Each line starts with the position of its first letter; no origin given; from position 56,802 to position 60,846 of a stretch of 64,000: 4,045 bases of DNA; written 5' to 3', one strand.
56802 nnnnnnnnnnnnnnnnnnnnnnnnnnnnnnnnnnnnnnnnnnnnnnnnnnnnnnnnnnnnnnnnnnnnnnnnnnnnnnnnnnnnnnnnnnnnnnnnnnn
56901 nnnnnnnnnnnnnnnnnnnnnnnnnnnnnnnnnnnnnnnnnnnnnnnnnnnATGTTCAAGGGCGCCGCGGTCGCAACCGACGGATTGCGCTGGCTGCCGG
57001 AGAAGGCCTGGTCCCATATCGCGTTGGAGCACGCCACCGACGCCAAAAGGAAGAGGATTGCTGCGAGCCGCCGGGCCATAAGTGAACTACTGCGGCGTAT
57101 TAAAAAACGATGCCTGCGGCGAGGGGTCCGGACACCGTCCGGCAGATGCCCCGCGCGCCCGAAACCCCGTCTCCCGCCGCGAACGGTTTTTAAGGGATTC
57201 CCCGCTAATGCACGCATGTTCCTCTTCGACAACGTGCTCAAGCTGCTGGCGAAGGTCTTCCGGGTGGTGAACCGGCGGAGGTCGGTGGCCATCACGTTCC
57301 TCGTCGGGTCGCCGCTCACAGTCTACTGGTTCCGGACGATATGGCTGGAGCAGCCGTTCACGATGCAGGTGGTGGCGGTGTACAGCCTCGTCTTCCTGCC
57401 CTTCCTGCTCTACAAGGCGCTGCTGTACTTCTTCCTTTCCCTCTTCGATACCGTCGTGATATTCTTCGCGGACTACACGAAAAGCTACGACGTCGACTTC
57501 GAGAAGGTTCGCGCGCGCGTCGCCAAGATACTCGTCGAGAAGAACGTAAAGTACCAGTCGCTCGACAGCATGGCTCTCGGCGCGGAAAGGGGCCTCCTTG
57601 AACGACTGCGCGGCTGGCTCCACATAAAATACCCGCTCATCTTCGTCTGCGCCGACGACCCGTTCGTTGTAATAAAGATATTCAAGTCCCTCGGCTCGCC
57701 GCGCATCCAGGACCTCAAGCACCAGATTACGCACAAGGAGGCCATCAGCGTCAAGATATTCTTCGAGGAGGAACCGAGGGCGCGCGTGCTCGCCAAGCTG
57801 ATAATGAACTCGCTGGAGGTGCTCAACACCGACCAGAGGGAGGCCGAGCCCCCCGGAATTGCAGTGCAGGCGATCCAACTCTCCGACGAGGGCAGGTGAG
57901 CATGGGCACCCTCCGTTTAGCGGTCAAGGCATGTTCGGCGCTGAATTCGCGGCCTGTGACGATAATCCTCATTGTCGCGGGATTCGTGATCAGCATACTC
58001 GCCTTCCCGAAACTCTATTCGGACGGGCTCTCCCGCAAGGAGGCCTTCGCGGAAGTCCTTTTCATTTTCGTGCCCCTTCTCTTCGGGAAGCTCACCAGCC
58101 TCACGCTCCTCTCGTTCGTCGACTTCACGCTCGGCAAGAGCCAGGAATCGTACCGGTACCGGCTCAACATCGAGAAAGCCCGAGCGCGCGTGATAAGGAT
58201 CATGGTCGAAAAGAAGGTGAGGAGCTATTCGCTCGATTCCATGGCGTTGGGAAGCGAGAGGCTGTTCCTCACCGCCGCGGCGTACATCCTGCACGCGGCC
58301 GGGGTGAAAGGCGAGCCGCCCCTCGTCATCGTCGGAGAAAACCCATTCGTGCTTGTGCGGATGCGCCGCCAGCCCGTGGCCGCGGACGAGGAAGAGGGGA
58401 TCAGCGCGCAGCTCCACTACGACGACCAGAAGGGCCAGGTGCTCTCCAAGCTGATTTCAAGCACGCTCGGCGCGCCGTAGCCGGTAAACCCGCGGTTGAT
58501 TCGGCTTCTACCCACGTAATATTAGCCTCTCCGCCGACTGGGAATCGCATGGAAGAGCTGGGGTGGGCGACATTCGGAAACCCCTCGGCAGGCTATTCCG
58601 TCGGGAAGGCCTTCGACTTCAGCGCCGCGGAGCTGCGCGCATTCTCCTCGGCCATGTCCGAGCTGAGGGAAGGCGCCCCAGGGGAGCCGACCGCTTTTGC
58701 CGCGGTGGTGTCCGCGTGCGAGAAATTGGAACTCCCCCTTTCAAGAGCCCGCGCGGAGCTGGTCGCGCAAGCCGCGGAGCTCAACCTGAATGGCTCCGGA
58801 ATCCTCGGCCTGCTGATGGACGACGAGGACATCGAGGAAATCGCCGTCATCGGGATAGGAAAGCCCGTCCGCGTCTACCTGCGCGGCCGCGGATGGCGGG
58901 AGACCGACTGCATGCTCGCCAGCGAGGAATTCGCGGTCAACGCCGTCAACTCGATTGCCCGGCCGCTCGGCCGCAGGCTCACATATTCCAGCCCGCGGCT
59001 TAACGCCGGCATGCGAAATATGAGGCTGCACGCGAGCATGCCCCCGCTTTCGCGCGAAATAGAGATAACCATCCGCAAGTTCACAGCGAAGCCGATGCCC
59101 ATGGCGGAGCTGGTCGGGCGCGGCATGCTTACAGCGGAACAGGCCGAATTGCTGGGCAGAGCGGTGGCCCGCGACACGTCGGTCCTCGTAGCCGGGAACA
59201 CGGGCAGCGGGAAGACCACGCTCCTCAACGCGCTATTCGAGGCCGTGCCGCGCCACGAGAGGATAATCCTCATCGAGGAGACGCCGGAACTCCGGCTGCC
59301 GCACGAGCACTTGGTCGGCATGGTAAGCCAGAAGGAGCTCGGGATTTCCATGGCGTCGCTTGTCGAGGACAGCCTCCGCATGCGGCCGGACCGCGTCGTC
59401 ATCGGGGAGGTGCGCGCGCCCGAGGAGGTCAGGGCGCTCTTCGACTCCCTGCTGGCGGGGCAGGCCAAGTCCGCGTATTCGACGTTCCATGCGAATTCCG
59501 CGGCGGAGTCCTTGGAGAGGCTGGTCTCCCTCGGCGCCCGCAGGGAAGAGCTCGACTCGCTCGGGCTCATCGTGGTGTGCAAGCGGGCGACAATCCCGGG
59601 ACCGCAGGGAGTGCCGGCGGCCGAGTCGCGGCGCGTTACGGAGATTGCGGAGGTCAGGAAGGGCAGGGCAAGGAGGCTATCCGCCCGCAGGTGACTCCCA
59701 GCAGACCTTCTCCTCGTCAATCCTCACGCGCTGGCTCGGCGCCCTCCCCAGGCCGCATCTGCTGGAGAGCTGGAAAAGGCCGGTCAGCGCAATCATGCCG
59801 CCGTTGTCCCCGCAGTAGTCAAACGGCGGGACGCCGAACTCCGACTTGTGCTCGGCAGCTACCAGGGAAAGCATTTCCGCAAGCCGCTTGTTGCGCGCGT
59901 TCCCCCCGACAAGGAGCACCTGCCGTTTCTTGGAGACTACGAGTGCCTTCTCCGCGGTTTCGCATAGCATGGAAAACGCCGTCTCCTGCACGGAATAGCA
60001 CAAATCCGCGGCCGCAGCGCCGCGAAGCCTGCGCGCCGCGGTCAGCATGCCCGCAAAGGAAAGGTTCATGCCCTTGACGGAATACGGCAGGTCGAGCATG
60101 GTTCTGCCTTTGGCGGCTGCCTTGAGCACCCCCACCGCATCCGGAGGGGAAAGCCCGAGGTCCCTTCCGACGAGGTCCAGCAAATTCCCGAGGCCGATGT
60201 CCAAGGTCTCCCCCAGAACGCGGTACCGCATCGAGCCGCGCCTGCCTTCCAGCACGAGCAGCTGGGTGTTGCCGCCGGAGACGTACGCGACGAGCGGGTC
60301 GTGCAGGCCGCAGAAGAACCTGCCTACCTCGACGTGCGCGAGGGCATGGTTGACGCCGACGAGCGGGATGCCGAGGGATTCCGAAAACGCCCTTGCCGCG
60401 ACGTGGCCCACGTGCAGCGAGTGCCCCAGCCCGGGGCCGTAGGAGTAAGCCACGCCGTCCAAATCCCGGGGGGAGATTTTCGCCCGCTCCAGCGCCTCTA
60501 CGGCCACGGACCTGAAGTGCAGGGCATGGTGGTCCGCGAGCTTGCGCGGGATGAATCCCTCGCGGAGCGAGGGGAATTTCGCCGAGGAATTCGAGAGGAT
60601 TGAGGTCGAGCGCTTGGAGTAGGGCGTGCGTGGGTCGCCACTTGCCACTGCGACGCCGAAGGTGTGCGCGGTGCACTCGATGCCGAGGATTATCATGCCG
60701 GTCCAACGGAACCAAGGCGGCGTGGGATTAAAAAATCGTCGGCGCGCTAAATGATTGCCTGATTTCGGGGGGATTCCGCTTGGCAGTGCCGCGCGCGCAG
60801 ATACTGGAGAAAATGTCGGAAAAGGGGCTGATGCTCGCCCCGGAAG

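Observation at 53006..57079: Second large surface protein with propeller, Ig-like and beta-helix domains and an unusual C-terminal anchor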

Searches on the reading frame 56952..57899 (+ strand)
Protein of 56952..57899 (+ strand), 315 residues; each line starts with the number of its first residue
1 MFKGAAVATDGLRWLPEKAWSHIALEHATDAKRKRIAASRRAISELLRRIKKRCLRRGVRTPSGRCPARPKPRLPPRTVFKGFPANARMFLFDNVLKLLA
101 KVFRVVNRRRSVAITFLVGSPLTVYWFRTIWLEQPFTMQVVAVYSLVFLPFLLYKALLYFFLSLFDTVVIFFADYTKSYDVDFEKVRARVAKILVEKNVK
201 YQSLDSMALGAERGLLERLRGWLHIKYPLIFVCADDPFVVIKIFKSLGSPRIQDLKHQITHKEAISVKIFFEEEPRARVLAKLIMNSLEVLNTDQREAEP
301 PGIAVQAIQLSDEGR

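Call 8: search_protein_families(library=pfam, proteins=[window:56952-57899:+], max_evalue=0.01)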
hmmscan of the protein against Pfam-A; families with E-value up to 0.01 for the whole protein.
window:56952-57899:+ (315 aa): 0 families

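Call 13: search_protein_families(library=ncbifam, proteins=[window:56952-57899:+], max_evalue=0.1)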
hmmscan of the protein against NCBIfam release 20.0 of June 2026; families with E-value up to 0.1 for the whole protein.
window:56952-57899:+ (315 aa): 0 families

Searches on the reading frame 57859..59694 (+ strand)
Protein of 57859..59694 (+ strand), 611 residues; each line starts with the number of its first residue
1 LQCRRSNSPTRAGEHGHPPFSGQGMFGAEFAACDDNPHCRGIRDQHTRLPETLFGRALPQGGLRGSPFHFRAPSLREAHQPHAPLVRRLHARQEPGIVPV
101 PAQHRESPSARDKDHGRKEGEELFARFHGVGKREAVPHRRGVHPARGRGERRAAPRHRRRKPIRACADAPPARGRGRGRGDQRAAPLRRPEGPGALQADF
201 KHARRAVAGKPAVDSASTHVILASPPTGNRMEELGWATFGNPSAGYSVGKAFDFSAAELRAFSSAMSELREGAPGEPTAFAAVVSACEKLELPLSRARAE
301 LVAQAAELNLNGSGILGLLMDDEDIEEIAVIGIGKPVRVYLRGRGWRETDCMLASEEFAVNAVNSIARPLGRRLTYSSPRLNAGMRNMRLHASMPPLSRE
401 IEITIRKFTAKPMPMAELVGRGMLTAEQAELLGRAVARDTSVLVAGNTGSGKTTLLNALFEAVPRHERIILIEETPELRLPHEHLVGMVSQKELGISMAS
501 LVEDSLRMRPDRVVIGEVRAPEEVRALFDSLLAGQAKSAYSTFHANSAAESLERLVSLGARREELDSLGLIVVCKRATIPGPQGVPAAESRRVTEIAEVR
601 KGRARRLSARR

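Call 8: search_protein_families(library=pfam, proteins=[window:57859-59694:+], max_evalue=0.01)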
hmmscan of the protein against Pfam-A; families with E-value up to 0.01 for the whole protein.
window:57859-59694:+ (611 aa): 11 families
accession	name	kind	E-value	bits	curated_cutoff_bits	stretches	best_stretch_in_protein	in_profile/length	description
PF00437.27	T2SSE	-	3e-36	125.3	24.9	1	385-573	89-273/370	Type II/IV secretion system protein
PF13191.12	AAA_16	-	1.7e-08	35.6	32.6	1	417-561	1-129/167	AAA ATPase domain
PF06414.18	Zeta_toxin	-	0.00047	20.1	22.3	1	438-487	15-63/199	Zeta toxin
PF00005.33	ABC_tran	-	0.00053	21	25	1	438-519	10-80/137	ABC transporter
PF13401.12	AAA_22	-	0.00072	20.3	27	1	439-531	5-54/130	AAA domain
PF13604.12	AAA_30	-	0.0011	19.2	27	1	424-466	2-45/191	AAA domain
PF00158.32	Sigma54_activat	-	0.0022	18.1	20.2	1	425-468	8-51/168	Sigma-54 interaction domain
PF13555.12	AAA_29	-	0.0024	18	27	1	439-459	22-42/61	P-loop containing region of AAA domain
PF02492.25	cobW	-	0.0043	17.1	20.7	1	442-473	3-34/180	CobW/HypB/UreG, nucleotide-binding domain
PF12775.13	AAA_7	-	0.0051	16.8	25.8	1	425-467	19-61/181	P-loop containing dynein motor region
PF01580.24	FtsK_SpoIIIE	-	0.0082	16.1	24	0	440-459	40-59/221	FtsK/SpoIIIE family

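Call 13: search_protein_families(library=ncbifam, proteins=[window:57859-59694:+], max_evalue=0.1)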
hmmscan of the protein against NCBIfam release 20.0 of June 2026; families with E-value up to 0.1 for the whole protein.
window:57859-59694:+ (611 aa): 38 families (the best 25 are shown)
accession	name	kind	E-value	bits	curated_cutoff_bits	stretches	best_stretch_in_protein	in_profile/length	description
TIGR03819.1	heli_sec_ATPase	hypoth_equivalog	2.7e-51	174.8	373.15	1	294-560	33-302/340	TadA family conjugal transfer-associated ATPase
TIGR02782.1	TrbB_P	equivalog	3.1e-37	128.5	304.55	1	318-600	16-294/303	P-type conjugative transfer ATPase TrbB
TIGR02788.1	VirB11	equivalog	2e-36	125.6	249.95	2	428-564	133-271/308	P-type DNA transfer ATPase VirB11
NF010469.0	PRK13894.1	subfamily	5.7e-32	111.3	508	1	359-564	67-273/320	conjugal transfer ATPase TrbB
NF058587.1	archaellum_moto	equivalog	2e-30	106.1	550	1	285-557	119-395/527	archaellum flagellar ATPase motor FlaI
NF010407.0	PRK13833.1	subfamily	1.9e-25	90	499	1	366-561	69-265/323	conjugal transfer protein TrbB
NF010425.0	PRK13851.1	equivalog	2e-21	76.3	461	1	431-558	154-283/344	type IV secretion system protein VirB11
NF053672.1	bindosome_BasE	exception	6.4e-21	74.7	1000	1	316-561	141-394/512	bindosome assembly system ATPase subunit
NF041000.1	ATPase_ComGA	equivalog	2.8e-20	72.4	300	1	418-574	110-261/267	competence type IV pilus ATPase ComGA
NF010475.0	PRK13900.1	equivalog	4.5e-20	72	389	1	429-555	150-279/333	type IV secretion system ATPase VirB11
TIGR01420.1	pilT_fam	subfamily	1.2e-15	57.6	319.1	1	442-559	125-243/343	PilT/PilU family type 4a pilus ATPase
TIGR02533.1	type_II_gspE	equivalog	2.7e-13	49.4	630.25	1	425-560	228-361/486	type II secretion system ATPase GspE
NF010335.0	PRK13764.1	equivalog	1e-12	47.4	340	1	385-557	217-376/613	ATPase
TIGR02524.1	dot_icm_DotB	equivalog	1.9e-12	47.1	463.3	1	401-593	103-293/358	Dot/Icm type IV secretion system ATPase DotB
TIGR02538.1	type_IV_pilB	equivalog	7e-12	44.7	675.65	1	428-572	304-446/564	type IV-A pilus assembly ATPase PilB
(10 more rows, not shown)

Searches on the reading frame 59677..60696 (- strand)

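Call 8: search_protein_families(library=pfam, proteins=[window:59677-60696:-], max_evalue=0.01)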
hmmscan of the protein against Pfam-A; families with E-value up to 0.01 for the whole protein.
window:59677-60696:- (339 aa): 2 families
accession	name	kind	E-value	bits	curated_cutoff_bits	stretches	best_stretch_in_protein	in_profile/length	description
PF00814.31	TsaD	-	1.6e-62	212.1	24.8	1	38-303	10-263/264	tRNA N6-adenosine threonylcarbamoyltransferase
PF22521.2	HypF_C_2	-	0.00023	21.5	27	1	191-290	123-227/241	Carbamoyltransferase, Kae1-like Domain, second subdomain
